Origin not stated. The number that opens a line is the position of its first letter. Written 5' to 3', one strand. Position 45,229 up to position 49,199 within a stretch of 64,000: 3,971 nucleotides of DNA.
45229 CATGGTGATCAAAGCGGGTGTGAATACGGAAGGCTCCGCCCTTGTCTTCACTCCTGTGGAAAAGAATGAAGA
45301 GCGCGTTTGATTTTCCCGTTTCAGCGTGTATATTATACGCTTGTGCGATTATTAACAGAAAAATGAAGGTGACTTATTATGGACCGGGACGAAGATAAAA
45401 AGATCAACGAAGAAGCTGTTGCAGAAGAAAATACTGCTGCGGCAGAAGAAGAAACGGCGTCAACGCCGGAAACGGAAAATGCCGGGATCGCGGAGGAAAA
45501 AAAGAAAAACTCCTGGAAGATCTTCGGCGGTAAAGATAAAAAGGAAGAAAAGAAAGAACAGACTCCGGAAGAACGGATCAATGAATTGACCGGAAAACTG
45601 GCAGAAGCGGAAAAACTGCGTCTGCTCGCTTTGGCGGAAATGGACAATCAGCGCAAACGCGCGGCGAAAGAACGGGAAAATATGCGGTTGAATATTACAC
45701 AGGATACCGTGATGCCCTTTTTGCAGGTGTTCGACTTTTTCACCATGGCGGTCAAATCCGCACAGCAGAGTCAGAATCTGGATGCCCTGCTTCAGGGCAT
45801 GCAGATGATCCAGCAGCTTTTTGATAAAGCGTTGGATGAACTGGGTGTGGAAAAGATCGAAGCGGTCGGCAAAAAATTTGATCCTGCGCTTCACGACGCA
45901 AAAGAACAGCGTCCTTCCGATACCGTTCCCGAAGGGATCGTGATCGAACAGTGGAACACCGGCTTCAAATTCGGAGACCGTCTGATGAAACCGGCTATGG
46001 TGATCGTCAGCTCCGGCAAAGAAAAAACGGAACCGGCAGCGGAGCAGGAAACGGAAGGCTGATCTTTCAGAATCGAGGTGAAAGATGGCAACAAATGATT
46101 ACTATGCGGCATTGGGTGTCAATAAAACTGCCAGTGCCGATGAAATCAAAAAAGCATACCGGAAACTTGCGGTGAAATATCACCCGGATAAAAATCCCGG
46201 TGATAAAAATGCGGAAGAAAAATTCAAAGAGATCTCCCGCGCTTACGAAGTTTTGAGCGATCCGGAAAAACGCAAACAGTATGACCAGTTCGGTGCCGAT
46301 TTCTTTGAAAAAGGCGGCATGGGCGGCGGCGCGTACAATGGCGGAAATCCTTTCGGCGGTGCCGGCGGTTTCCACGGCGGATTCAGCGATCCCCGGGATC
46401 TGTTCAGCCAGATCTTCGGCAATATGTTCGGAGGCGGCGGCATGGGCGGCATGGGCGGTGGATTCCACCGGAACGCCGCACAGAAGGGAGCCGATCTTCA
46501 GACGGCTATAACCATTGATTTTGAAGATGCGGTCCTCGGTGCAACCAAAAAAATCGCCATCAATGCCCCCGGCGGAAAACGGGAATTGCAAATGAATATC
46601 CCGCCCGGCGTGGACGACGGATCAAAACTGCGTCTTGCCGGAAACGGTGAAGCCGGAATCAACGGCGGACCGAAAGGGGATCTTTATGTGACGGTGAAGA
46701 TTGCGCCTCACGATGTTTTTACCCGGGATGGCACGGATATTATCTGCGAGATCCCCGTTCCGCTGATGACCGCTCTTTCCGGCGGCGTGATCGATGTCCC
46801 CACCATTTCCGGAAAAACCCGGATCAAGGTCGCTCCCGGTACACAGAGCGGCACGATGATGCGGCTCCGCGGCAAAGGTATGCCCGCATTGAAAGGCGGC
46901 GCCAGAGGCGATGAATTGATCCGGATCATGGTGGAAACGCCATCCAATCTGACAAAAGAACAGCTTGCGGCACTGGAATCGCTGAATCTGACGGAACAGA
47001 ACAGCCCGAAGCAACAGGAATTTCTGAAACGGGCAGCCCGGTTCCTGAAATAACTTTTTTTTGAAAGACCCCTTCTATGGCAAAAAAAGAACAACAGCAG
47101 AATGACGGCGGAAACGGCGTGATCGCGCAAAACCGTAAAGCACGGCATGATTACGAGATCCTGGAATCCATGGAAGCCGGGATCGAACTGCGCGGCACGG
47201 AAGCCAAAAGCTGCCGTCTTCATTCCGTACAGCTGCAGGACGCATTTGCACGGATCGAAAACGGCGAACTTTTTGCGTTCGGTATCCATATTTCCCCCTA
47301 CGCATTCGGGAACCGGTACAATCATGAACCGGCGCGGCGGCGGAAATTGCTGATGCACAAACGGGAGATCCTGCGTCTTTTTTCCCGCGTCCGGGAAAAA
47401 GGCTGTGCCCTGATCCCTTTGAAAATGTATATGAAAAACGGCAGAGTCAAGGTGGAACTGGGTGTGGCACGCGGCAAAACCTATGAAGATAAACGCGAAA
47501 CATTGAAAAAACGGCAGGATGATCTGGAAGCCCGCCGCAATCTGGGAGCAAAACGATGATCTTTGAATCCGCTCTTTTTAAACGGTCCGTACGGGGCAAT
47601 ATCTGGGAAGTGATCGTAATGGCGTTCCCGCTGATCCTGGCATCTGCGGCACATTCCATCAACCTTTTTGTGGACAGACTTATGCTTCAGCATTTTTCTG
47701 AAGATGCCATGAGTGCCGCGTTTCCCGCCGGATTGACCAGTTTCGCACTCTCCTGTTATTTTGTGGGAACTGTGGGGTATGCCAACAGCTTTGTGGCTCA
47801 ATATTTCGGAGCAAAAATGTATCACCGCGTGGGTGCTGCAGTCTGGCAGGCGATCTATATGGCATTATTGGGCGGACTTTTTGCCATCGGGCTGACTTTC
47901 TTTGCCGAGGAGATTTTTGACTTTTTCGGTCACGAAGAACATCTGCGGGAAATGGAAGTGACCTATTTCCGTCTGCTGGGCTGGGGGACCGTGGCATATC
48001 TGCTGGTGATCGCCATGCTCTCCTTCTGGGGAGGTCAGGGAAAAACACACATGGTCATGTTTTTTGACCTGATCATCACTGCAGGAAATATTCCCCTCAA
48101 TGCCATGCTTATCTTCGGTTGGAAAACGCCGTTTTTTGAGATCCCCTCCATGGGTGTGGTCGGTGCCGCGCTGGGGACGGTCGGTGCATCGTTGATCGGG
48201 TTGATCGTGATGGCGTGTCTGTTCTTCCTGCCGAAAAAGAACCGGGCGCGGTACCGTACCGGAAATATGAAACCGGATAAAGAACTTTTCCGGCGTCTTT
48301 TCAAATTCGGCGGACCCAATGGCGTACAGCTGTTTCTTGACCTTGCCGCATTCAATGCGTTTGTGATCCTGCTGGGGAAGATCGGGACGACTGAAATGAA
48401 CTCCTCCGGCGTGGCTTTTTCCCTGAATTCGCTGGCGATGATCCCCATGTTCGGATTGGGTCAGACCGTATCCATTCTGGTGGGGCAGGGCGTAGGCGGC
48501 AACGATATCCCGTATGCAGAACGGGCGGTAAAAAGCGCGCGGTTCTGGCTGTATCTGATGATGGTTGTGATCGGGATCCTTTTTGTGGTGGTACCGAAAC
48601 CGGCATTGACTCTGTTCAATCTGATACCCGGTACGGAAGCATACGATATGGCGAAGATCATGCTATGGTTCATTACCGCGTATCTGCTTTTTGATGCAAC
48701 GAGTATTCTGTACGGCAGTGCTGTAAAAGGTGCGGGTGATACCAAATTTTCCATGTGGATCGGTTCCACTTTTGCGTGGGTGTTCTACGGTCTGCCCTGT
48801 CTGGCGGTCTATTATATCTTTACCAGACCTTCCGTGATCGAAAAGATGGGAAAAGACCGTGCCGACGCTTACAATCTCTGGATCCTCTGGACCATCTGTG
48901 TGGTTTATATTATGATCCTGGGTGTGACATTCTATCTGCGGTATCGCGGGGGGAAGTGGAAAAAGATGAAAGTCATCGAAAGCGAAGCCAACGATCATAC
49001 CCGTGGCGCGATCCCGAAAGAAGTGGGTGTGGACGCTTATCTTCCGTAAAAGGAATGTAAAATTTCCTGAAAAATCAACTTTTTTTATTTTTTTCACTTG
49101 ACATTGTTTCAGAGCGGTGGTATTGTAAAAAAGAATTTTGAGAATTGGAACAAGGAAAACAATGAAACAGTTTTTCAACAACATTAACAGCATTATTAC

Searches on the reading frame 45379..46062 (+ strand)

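Call 9: search_protein_families(library=ncbifam, proteins=[window:45379-46062:+])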
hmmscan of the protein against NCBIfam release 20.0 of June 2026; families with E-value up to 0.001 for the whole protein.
window:45379-46062:+ (227 aa): 26 families (the best 25 are shown)
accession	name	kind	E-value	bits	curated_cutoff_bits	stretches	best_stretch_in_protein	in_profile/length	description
NF010738.0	PRK14140.1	equivalog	1.5e-35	122.7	137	1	19-211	13-190/191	nucleotide exchange factor GrpE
NF010741.0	PRK14143.1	equivalog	1e-31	110.3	184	1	7-225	24-239/258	nucleotide exchange factor GrpE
NF010750.0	PRK14153.1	equivalog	3.8e-26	91.8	194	1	39-217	20-192/194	nucleotide exchange factor GrpE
NF010739.0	PRK14141.1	equivalog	9.5e-26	90.7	192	1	24-225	23-206/211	nucleotide exchange factor GrpE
NF010759.0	PRK14162.1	equivalog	1.7e-23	83.4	176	1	23-211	3-193/194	nucleotide exchange factor GrpE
NF010737.0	PRK14139.1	equivalog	3.8e-23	82.4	164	1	24-214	10-188/188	nucleotide exchange factor GrpE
NF010747.0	PRK14149.1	equivalog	5.7e-21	74.9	176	1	37-210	12-187/191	nucleotide exchange factor GrpE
NF010749.0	PRK14151.1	equivalog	1.4e-20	73.7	231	1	54-223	16-186/188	nucleotide exchange factor GrpE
NF010757.0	PRK14160.1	equivalog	2.2e-20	72.9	184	1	5-211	7-210/211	nucleotide exchange factor GrpE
NF010743.0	PRK14145.1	equivalog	3.9e-20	72.6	186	1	7-211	6-199/200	nucleotide exchange factor GrpE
NF010748.0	PRK14150.1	equivalog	5.1e-20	71.8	152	1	29-213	10-197/198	nucleotide exchange factor GrpE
NF010742.0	PRK14144.1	equivalog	1.2e-18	67.6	215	1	82-212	69-198/199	nucleotide exchange factor GrpE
NF010752.0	PRK14155.1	equivalog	1.7e-18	66.8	194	1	63-224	18-182/208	nucleotide exchange factor GrpE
NF010753.0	PRK14156.1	equivalog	7e-17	61.9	172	1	38-211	9-179/180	nucleotide exchange factor GrpE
NF010745.0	PRK14147.1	equivalog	7.9e-17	61.6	184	1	64-211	24-169/172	nucleotide exchange factor GrpE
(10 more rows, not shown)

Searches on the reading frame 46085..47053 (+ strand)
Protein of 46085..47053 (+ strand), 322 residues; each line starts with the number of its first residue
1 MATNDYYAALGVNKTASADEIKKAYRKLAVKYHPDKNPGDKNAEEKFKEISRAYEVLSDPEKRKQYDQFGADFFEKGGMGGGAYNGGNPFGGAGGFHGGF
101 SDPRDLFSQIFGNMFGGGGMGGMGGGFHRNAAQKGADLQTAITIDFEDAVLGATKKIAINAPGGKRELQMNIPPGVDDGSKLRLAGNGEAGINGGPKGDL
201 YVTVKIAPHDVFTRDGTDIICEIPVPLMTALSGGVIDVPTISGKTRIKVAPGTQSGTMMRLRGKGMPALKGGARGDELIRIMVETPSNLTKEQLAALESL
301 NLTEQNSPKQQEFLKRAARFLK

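Call 9: search_protein_families(library=ncbifam, proteins=[window:46085-47053:+])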
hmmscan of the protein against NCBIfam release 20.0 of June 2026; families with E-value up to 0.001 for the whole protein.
window:46085-47053:+ (322 aa): 15 families
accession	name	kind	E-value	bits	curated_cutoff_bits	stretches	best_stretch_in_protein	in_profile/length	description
NF008035.0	PRK10767.1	subfamily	1.2e-102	343.8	338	2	165-321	209-369/374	molecular chaperone DnaJ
TIGR02349.1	DnaJ_bact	equivalog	9.4e-95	318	377.2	2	5-160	1-141/354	molecular chaperone DnaJ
NF010872.0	PRK14279.1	equivalog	6.4e-78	262.6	556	2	166-307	242-382/394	molecular chaperone DnaJ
NF010894.0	PRK14301.1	equivalog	1.2e-72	245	548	2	165-311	212-358/373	chaperone protein DnaJ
NF010871.0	PRK14278.1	equivalog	1.5e-72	244.5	502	2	165-312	211-359/378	molecular chaperone DnaJ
NF010885.0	PRK14292.1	equivalog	4.4e-70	236.5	585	2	4-158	2-135/371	chaperone protein DnaJ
NF010892.0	PRK14299.1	equivalog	6.1e-69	232.5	392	1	1-295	1-278/291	chaperone protein DnaJ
NF010874.0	PRK14281.1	equivalog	9.9e-69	232.3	619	2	4-152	3-153/397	chaperone protein DnaJ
NF007618.0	PRK10266.1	equivalog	8.6e-50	169.9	403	1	1-289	1-279/306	curved DNA-binding protein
NF037946.1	terminal_TopJ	equivalog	3.4e-44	151.5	300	2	4-75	5-75/810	terminal organelle assembly protein TopJ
TIGR03835.1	termin_org_DnaJ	equivalog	4.4e-31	108.1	512.25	2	5-73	3-70/871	terminal organelle assembly protein TopJ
NF050028.1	CldAdptActJ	equivalog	4.4e-14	52.7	150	1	5-66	3-69/93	cold adaptation protein ActJcold adaptation protein ActJ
NF006948.0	PRK09430.1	equivalog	3.8e-09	36.6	162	1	4-59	200-262/267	co-chaperone DjlA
TIGR00714.1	hscB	equivalog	9.8e-05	22.5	46.75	1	20-66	7-56/156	Fe-S protein assembly co-chaperone HscB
NF006502.0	PRK08937.3-2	equivalog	0.00025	20.6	259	1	6-58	205-262/275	adenylosuccinate lyase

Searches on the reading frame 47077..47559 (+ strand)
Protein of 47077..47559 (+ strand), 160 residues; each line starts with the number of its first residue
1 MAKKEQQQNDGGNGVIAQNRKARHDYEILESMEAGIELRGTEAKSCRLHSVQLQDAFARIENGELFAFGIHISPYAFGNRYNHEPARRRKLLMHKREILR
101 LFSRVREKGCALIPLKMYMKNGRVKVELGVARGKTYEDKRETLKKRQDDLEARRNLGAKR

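Call 9: search_protein_families(library=ncbifam, proteins=[window:47077-47559:+])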
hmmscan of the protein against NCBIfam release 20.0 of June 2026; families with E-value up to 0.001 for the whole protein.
window:47077-47559:+ (160 aa): 2 families
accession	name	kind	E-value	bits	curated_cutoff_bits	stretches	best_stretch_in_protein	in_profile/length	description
NF003843.0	PRK05422.1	equivalog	1.3e-57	193.8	130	1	6-156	3-153/156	SsrA-binding protein SmpB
TIGR00086.1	smpB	equivalog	2.1e-51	173.8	119.1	1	15-156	1-143/144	SsrA-binding protein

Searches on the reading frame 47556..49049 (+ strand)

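Call 9: search_protein_families(library=ncbifam, proteins=[window:47556-49049:+])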
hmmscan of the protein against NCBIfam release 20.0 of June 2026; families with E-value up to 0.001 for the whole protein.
window:47556-49049:+ (497 aa): 7 families
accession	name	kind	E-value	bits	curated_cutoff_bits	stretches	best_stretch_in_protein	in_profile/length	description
TIGR00797.1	matE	subfamily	8.4e-60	202.7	147.4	1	25-420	1-385/396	MATE family efflux transporter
NF001214.0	PRK00187.1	equivalog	7.9e-29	100.9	449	1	11-415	4-407/464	NorM family multidrug efflux MATE transporter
NF041801.1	MATE_SolL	equivalog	2e-18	66.5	780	1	19-409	22-407/458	solanimycin export family MATE transporter SolL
NF007562.1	PRK10189.1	equivalog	2.5e-17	62.8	465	1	11-468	20-462/470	EmmdR/YeeO family multidrug/toxin efflux MATE transporter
NF052396.1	MATE_WgkD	equivalog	3.1e-17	62.7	510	1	18-379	4-359/428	tryglysin-associated MATE efflux transporter WgkD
NF000263.1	MATE_multi_NorM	equivalog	6.1e-16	58.9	950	1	17-422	18-419/459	multidrug efflux MATE transporter NorM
NF041358.1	GntT_guanitoxin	equivalog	0.00015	20.9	525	1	79-385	76-373/438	guanitoxin biosynthesis MATE family efflux transporter GntT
